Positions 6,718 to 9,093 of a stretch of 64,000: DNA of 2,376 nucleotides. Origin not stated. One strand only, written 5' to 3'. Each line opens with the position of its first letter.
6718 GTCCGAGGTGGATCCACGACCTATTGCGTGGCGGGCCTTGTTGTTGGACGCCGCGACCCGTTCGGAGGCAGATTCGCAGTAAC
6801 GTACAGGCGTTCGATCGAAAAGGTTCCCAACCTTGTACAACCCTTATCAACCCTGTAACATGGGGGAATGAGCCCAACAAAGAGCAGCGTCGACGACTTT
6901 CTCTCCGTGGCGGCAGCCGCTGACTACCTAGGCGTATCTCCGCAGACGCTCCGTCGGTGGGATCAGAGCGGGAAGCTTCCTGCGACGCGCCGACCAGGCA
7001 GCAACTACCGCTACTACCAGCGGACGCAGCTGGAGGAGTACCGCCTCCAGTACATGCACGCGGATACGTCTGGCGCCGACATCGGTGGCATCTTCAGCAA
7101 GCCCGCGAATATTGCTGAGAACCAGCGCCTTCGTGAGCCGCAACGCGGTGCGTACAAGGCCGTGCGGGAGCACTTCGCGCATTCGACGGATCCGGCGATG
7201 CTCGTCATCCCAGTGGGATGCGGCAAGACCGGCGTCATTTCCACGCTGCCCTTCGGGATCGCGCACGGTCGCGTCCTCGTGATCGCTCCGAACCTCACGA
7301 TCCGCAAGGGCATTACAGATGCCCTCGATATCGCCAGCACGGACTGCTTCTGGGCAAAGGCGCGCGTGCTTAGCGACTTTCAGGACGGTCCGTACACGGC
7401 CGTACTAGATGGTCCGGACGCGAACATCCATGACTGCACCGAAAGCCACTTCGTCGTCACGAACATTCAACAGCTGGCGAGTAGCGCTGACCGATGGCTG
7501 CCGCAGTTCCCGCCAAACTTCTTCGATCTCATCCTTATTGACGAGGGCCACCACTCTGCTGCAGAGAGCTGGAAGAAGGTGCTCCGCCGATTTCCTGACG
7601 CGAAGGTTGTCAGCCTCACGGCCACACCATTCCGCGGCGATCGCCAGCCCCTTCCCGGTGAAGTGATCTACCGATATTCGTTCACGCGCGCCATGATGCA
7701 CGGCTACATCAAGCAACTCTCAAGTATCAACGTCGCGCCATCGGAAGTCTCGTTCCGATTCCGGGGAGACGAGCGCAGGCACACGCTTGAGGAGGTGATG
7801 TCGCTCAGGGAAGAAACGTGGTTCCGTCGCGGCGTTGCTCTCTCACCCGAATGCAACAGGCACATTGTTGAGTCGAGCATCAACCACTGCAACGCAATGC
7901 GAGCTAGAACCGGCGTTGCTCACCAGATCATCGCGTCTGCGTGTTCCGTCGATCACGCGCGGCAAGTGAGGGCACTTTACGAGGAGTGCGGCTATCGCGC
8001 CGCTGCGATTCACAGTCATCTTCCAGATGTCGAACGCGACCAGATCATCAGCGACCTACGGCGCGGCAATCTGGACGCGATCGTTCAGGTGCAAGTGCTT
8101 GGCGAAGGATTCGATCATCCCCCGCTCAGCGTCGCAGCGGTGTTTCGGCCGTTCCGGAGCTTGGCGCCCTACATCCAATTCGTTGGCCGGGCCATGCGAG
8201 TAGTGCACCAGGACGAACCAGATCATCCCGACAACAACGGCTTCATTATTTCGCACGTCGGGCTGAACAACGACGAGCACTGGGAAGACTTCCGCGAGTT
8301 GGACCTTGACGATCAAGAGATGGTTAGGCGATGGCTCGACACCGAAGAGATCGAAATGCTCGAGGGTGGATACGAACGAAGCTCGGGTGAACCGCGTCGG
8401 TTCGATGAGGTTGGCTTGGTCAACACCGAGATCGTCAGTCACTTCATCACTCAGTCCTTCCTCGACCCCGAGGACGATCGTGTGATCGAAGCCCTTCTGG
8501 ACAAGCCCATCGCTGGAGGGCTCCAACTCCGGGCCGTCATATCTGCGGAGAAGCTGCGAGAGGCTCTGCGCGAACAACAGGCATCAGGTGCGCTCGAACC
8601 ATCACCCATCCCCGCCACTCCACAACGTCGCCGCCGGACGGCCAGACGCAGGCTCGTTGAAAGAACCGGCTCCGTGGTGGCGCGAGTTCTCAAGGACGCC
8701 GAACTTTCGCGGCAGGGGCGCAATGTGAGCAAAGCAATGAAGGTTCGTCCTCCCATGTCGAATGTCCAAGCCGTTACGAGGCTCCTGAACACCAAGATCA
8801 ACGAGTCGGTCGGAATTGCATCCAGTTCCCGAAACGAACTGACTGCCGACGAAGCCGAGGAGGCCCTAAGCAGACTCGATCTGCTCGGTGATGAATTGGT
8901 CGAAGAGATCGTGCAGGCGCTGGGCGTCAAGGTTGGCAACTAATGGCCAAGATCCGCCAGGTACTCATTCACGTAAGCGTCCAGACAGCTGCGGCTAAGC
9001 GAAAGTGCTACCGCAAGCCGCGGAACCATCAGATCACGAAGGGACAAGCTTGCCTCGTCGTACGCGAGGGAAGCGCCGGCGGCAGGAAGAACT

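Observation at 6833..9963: Candidate undescribed defence operon: HTH-SF2 helicase + small Cys protein + UPF0489 (arginase/deacetylase-fold) enzyme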

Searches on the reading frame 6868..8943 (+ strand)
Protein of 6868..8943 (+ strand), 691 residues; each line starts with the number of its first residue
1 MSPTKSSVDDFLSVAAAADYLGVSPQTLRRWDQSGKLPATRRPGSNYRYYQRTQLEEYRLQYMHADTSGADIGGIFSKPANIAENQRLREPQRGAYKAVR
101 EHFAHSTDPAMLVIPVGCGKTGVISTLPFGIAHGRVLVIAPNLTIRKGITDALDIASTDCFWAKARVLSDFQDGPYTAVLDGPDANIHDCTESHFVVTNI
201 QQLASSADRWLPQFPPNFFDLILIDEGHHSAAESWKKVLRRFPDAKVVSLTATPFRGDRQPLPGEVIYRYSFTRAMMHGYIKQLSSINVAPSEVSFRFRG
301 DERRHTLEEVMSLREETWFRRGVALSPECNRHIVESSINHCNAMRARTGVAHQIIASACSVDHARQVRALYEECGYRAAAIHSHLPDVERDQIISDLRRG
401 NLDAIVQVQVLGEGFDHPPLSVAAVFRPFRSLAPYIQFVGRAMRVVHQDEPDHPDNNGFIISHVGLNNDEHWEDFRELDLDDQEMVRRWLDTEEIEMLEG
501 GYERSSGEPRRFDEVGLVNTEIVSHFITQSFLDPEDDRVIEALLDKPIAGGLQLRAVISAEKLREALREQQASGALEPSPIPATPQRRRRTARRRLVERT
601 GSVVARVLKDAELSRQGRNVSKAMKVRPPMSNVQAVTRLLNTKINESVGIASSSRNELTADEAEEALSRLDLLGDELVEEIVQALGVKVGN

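Call 5: search_protein_families(library=pfam, proteins=[window:6868-8943:+], max_evalue=0.01)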
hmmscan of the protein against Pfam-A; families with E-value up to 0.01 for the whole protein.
window:6868-8943:+ (691 aa): 8 families
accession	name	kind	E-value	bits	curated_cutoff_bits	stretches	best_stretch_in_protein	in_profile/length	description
PF04851.21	ResIII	-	7.7e-25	88.1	22.5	1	87-256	3-164/164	Type III restriction enzyme, res subunit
PF00271.37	Helicase_C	-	2e-12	47.8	23.5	1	353-445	17-109/110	Helicase conserved C-terminal domain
PF00376.29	MerR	-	1.4e-11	44.4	28.2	1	15-50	3-38/38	MerR family regulatory protein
PF12728.13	HTH_17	-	1.8e-10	41.4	27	1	11-59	1-47/51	Helix-turn-helix domain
PF13411.12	MerR_1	-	6.6e-08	33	21.6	1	13-57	2-45/69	MerR HTH family regulatory protein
PF18766.7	SWI2_SNF2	-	7.3e-05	23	26.7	1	192-284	92-188/221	SWI2/SNF2 ATPase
PF00270.35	DEAD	-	0.00072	19.8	26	1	107-255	14-161/167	DEAD/DEAH box helicase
PF13384.12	HTH_23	-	0.0041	17.3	24.6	0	12-31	18-37/50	Homeodomain-like domain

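Call 6: search_protein_families(library=padloc, proteins=[window:6868-8943:+], max_evalue=0.01)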
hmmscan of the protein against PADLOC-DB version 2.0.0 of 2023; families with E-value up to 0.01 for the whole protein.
window:6868-8943:+ (691 aa): 16 families
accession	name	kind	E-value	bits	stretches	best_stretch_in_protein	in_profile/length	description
PDLC03659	mREase_IV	-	1.7e-16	57.3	2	359-446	467-554/945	Type IV methyl-directed restriction enzyme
PDLC03658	mREase_IV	-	2.5e-11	40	2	188-259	307-376/953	Type IV methyl-directed restriction enzyme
PDLC04133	mad1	-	1.2e-10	39.5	1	11-56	5-48/60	mads_1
PDLC02704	PbeA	-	3.6e-10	37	1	363-447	549-633/682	PbeA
PDLC02870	DpdF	-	9.1e-10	35.6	1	345-444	220-319/534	DpdF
PDLC02707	PbeA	-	1.7e-09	34.8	1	351-446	524-618/672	PbeA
PDLC02705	PbeA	-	6.7e-09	32.5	1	348-447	522-622/691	PbeA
PDLC03049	REase_I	-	4.3e-08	29.6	1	209-283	275-355/807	Type I restriction enzyme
PDLC03047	REase_I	-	1e-05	21.5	1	209-465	447-724/1107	Type I restriction enzyme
PDLC03928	PsyrT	-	1.6e-05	21.4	1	361-447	251-337/689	-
PDLC02706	PbeA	-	4.3e-05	20.3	0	388-445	602-659/722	PbeA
PDLC02861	DpdF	-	0.00013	18.4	1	366-444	254-332/611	DpdF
PDLC02864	DpdF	-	0.00042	17.2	0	353-444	236-327/610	DpdF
PDLC01770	Cas3g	-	0.0027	14.3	0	354-445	254-341/733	-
PDLC03041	REase_I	-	0.0032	13.5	0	219-284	449-517/1099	Type I restriction enzyme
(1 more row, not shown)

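Call 7: search_protein_families(library=ncbifam, proteins=[window:6868-8943:+], max_evalue=0.01)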
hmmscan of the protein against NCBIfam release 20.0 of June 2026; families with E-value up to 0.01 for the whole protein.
window:6868-8943:+ (691 aa): 16 families
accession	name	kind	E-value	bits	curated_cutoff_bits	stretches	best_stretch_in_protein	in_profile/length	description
NF053632.1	heli_RadD_YejH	equivalog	1.5e-26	92.8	720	1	87-448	2-345/573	DNA repair helicase RadD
NF046051.1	restrict_EcoAI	equivalog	1.3e-12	47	550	1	88-289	158-351/768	EcoAI/FtnUII family type I restriction enzme subunit R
TIGR00631.1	uvrb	equivalog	8.8e-12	44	750.1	1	343-447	435-544/658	excinuclease ABC subunit UvrB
NF003673.1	PRK05298.1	equivalog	2e-11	43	743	1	332-447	423-544/653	excinuclease ABC subunit UvrB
TIGR01764.1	excise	domain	2.8e-07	30.8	28.8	1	11-58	1-46/49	excisionase family DNA-binding protein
NF033787.1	HTH_BldC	subfamily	3.5e-06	26.8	77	1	12-51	3-42/49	BldC family transcriptional regulator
NF047375.1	HeatShock_HspR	equivalog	3.9e-06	26.8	105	1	12-73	4-64/92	heat shock protein transcriptional repressor HspR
NF053636.1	DDHlcsCsdAPsy1082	equivalog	4.8e-06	25.4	890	1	353-444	246-336/512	DEAD/DEAH box helicase CsdA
TIGR04095.1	dnd_restrict_1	equivalog_domain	1.4e-05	24.3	600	1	367-444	305-382/451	DNA phosphorothioation system restriction enzyme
NF033518.0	transpos_IS607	equivalog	0.00017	21.2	110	1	17-58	3-43/187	IS607 family transposase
NF008521.0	PRK11448.1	equivalog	0.00018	19.7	729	0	234-281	575-620/1123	type I restriction-modification system endonuclease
NF008279.0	PRK11057.1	equivalog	0.0012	17.4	1015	0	361-444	246-329/608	ATP-dependent DNA helicase RecQ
NF053631.1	RNA_helic_CshA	equivalog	0.0022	16.9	646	1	372-444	258-330/434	degradosome RNA helicase CshA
NF046037.1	carphisopro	domain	0.0037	17.4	38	0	13-43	10-40/54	carph-isopro domain-containing protein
NF045503.1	repair_heli_XPB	equivalog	0.0086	14.7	610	0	82-146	178-241/548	DNA repair helicase XPB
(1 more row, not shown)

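Call 16: find_homologous_proteins(query=window:6868-8943:+)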
Query window:6868-8943:+ (691 aa): 4265 proteins with E <= 0.001 among 8000 candidates; the best 120 are listed.
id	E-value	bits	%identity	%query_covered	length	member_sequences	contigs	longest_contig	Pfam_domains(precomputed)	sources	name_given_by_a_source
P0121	0.0e+0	1570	100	100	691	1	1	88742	PF12728.14,PF00376.30,PF13411.13,PF00271.38,PF04851.22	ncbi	ncbi:MAG: DEAD/DEAH box helicase family protein [Acidimicrobiia bacterium]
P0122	0.0e+0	1245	80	99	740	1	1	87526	PF12728.14,PF00376.30,PF13411.13,PF18766.8,PF00271.38,PF04851.22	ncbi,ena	-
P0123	0.0e+0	1013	65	98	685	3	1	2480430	PF12728.14,PF00376.30,PF13411.13,PF18766.8,PF00271.38,PF04851.22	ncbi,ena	-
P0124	1.9e-298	1010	66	98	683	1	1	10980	PF12728.14,PF00376.30,PF13411.13,PF00271.38,PF04851.22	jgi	jgi:DNA repair protein RadD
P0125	3.6e-298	1009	66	97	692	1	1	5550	PF12728.14,PF00376.30,PF13411.13,PF00271.38,PF04851.22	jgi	jgi:DNA repair protein RadD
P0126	6.6e-298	1008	66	99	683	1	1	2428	PF12728.14,PF00376.30,PF13411.13,PF00271.38,PF04851.22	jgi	jgi:excisionase family DNA binding protein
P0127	1.0e-297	1007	64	99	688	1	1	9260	PF12728.14,PF00376.30,PF13411.13,PF00271.38,PF04851.22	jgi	jgi:DNA repair protein RadD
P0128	1.1e-297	1007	65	98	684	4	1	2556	PF12728.14,PF00376.30,PF13411.13,PF00271.38,PF04851.22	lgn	-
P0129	3.6e-297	1005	64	100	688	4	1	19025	PF12728.14,PF00376.30,PF13411.13,PF00271.38,PF04851.22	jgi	-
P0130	4.1e-297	1005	65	98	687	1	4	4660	PF12728.14,PF00376.30,PF13411.13,PF00271.38,PF04851.22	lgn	-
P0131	8.6e-297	1004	66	98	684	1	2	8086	PF12728.14,PF00376.30,PF13411.13,PF00270.36,PF00271.38,PF04851.22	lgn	-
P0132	2.2e-296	1003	64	98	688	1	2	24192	PF12728.14,PF00376.30,PF13411.13,PF00271.38,PF04851.22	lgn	-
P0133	2.3e-296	1003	65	98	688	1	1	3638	PF12728.14,PF00376.30,PF13411.13,PF00271.38,PF04851.22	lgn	-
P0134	2.4e-296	1003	66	98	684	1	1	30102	PF12728.14,PF00376.30,PF13411.13,PF00271.38,PF04851.22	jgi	jgi:DNA repair protein RadD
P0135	2.5e-296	1003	64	100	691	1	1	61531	PF12728.14,PF00376.30,PF13411.13,PF00271.38,PF04851.22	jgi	jgi:excisionase family DNA binding protein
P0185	4.0e-291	985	65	99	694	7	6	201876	PF12728.14,PF00376.30,PF13411.13,PF00270.36,PF18766.8,PF00271.38,PF04851.22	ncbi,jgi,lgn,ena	jgi:DNA repair protein RadD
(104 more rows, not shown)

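Call 17: find_encoding_contigs(protein=P0122, flank=8000, max_places=2)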
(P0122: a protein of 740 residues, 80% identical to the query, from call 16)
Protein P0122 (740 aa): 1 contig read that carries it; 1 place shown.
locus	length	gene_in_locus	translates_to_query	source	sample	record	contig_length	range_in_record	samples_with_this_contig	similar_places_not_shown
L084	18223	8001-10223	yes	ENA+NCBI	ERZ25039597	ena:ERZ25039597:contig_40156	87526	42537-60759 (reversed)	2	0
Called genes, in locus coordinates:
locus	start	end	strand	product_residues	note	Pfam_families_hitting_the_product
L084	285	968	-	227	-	-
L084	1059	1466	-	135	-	-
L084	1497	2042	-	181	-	-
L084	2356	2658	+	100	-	-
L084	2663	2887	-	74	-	-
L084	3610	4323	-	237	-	-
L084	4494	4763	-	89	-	-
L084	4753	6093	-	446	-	PF04055:Radical_SAM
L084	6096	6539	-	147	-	PF00293:NUDIX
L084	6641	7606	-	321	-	PF13238:AAA_18 (weak)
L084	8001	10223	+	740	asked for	PF00376:MerR, PF12728:HTH_17, PF13411:MerR_1, PF04851:ResIII, PF18766:SWI2_SNF2 (faint), PF00271:Helicase_C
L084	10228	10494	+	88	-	-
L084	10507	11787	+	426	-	-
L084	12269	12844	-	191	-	-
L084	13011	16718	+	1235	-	PF08751:TrwC, PF13245:AAA_19, PF13604:AAA_30, PF22232:TraI_hel_assoc_N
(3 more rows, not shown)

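Call 18: find_encoding_contigs(protein=P0123, flank=8000, max_places=2)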
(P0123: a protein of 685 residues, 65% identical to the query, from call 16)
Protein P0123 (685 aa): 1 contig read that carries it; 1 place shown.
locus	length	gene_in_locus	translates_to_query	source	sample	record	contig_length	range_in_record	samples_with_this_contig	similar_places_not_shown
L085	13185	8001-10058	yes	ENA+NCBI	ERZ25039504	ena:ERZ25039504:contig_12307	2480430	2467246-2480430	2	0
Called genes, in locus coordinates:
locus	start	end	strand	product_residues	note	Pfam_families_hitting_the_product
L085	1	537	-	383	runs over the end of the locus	PF01883:FeS_assembly_P, PF10609:ParA, PF00142:Fer4_NifH (faint), PF01656:CbiA, PF09140:MipZ (weak), PF13614:AAA_31 (weak)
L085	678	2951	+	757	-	PF19077:Big_13 (faint), PF13620:CarboxypepD_reg (faint)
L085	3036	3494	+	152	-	PF00160:Pro_isomerase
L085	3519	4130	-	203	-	PF11139:SfLAP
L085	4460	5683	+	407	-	PF05935:Arylsulfotrans, PF14269:Arylsulfotran_2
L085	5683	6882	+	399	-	PF01757:Acyl_transf_3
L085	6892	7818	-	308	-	PF13472:Lipase_GDSL_2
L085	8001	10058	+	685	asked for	PF00376:MerR, PF12728:HTH_17, PF13411:MerR_1, PF04851:ResIII, PF18766:SWI2_SNF2 (faint), PF00271:Helicase_C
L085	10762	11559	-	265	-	-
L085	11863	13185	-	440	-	?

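Call 19: find_encoding_contigs(protein=P0185, flank=8000, max_places=4)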
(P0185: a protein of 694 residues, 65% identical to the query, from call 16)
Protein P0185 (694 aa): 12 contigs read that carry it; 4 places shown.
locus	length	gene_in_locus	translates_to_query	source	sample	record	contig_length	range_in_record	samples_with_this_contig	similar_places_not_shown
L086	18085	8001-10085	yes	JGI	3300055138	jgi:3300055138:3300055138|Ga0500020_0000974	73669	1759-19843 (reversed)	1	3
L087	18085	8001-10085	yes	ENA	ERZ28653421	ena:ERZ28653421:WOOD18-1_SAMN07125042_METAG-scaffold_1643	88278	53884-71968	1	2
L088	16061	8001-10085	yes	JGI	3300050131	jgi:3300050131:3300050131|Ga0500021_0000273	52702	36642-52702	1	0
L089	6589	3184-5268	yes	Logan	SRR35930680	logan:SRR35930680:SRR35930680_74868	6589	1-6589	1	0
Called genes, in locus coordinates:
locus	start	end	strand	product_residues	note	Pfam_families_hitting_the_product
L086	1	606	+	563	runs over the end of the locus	PF03747:ADP_ribosyl_GH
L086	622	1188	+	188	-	PF13643:DUF4145 (weak)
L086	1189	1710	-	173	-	-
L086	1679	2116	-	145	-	-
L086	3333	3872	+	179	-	-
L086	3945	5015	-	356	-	-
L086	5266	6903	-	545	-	PF19614:DUF6119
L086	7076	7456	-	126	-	-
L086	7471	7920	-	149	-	-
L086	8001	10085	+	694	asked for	PF00376:MerR, PF12728:HTH_17, PF13411:MerR_1, PF00270:DEAD (faint), PF04851:ResIII, PF18766:SWI2_SNF2 (faint), PF00271:Helicase_C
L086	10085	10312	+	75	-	-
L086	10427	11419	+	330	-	-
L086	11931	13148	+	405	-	-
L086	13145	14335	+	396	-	-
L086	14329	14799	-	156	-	-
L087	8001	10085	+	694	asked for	PF00376:MerR, PF12728:HTH_17, PF13411:MerR_1, PF00270:DEAD (faint), PF04851:ResIII, PF18766:SWI2_SNF2 (faint), PF00271:Helicase_C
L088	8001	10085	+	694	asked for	PF00376:MerR, PF12728:HTH_17, PF13411:MerR_1, PF00270:DEAD (faint), PF04851:ResIII, PF18766:SWI2_SNF2 (faint), PF00271:Helicase_C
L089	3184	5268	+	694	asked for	PF00376:MerR, PF12728:HTH_17, PF13411:MerR_1, PF00270:DEAD (faint), PF04851:ResIII, PF18766:SWI2_SNF2 (faint), PF00271:Helicase_C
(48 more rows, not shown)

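Call 23: find_related_loci(query=A2, collection=metagenome_contigs, flank=7000)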
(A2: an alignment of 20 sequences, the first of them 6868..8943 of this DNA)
Query A2 (691 aa) in metagenome_contigs; peptide patterns used: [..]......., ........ (x = any residue, [..] = any of these).
600 stretches matched a pattern (row limit reached: there are more); 487 encode a relative of the query (tblastn E <= 1e-3); the best 80 are kept; 80 distinct loci.
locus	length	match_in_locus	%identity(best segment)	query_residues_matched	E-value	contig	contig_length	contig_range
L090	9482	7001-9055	64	1-688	0e+0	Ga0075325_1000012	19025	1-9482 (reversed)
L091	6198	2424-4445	64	1-677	0e+0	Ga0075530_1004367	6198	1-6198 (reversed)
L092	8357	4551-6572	64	1-677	0e+0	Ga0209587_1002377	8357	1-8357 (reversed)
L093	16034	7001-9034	64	5-685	0e+0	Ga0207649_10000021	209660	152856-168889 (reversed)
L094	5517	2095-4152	65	1-688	0e+0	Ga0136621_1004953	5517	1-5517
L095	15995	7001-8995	65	9-677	0e+0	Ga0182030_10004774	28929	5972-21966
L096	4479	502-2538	64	10-688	0e+0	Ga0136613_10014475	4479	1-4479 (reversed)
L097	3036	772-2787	64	11-685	0e+0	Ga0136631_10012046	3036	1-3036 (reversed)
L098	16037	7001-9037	64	9-689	0e+0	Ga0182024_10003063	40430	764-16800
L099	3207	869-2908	65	10-685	0e+0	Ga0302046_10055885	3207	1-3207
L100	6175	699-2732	63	6-685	0e+0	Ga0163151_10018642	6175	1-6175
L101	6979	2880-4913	63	11-688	0e+0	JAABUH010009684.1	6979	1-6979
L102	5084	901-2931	64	10-685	0e+0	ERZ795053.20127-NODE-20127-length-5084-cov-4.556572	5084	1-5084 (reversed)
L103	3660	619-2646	64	10-685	0e+0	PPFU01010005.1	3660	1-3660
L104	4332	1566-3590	64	9-686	0e+0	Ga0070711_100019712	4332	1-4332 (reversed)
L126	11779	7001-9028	63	7-685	0e+0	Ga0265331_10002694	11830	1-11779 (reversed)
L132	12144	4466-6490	59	10-686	0e+0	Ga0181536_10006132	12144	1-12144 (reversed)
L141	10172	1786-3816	59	4-681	0e+0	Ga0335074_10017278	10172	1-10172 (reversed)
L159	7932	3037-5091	56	4-681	0e+0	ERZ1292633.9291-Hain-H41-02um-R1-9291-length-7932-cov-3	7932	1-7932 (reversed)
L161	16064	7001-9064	56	9-690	0e+0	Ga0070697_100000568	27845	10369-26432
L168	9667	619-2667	57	9-685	0e+0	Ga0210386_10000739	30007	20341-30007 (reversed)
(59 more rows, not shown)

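Call 24: search_dna_similar(query=window:6868-8943:+, collection=plasmids, mode=protein, max_rows=25)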
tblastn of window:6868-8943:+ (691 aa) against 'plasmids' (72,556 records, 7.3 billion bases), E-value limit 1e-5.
Records with a match: 335; places in all: 359; records where one place covers at least 80% of the query: 35.
Best place of each record, by identity: 60-80% 5; <60% 330.
By first word of the organism name: Pseudomonas 30; Klebsiella 23; Bacillus 18; Escherichia 16; Acinetobacter 14; Streptomyces 10; Nostoc 10; Rhizobium 9; Salmonella 9; Picosynechococcus 6; and 108 more.
By predicted mobility (MOB-suite, as given by PLSDB): non-mobilizable 193; conjugative 79; mobilizable 63.
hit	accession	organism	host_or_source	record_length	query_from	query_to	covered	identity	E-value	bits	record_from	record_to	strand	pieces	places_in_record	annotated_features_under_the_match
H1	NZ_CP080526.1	Mesorhizobium sp. AR07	Oxytropis sp.,Cell culture,root nodule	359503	10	686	98%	60.6%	0e+0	818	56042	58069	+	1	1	DEAD/DEAH box helicase family protein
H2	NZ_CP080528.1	Mesorhizobium sp. AR07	Oxytropis sp.,Cell culture,root nodule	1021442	10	686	98%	60.4%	0e+0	815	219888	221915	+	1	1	record has no annotation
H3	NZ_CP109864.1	Paracoccus aminovorans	bacteria,human fecal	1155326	4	677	98%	60.4%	0e+0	810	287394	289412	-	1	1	record has no annotation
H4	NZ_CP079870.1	Mycobacterium sp. SMC-4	Homo sapiens,sputum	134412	9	681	97%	60.1%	0e+0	784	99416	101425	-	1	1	DEAD/DEAH box helicase family protein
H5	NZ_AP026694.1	Rhodococcus qingshengii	cruid oil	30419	7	681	98%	59.1%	0e+0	783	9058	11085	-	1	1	DEAD/DEAH box helicase family protein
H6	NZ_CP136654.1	Rhodococcus qingshengii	cell culture,soil from Antarctica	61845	9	681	97%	58.6%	0e+0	773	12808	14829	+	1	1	DEAD/DEAH box helicase family protein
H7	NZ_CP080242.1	Polymorphobacter sp. PAMC 29334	Megaspora,lichen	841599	10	476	68%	62.8%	0e+0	612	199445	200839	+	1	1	DEAD/DEAH box helicase family protein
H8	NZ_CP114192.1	Aminobacter sp. NyZ550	-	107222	6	684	98%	41.5%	1e-149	488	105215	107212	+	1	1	none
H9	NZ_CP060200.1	Aminobacter sp. MDW-2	cell culture,soil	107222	6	684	98%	41.5%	1e-149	488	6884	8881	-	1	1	DEAD/DEAH box helicase family protein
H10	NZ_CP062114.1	Aminobacter sp. SR38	bacterial pure culture,soil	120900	6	684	98%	41.5%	1e-149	488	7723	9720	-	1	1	DEAD/DEAH box helicase family protein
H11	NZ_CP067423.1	Skermanella sp. TT6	Homo sapiens,single cell,skin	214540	6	684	98%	41.5%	1e-149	488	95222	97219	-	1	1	DEAD/DEAH box helicase family protein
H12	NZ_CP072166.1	Rhizobium sp. B21/90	Himalayan blackberry,cell culture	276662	11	684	98%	41.5%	4e-149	487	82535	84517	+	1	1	DEAD/DEAH box helicase family protein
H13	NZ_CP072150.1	Rhizobium sp. K1/93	Himalayan blackberry,cell culture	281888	11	684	98%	41.3%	6e-148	483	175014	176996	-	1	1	DEAD/DEAH box helicase family protein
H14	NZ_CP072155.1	Rhizobium sp. K15/93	Himalayan blackberry,cell culture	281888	11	684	98%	41.3%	6e-148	483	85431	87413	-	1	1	DEAD/DEAH box helicase family protein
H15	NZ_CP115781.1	Paracoccus aerodenitrificans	cell culture,sediment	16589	6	561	80%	42.2%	2e-142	467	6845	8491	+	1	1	DEAD/DEAH box helicase family protein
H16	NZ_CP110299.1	Xanthomonas citri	Phaseolus vulgaris,cell culture,leaf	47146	77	681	88%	34.8%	3e-89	313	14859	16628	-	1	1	DEAD/DEAH box helicase family protein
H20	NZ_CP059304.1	Acinetobacter baumannii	Homo sapiens,blood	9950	80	686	88%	34.3%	2e-89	313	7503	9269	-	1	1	DEAD/DEAH box helicase family protein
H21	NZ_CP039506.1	Salmonella enterica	Homo sapiens,Stools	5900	81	680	87%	34.6%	5e-92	320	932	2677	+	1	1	DEAD/DEAH box helicase family protein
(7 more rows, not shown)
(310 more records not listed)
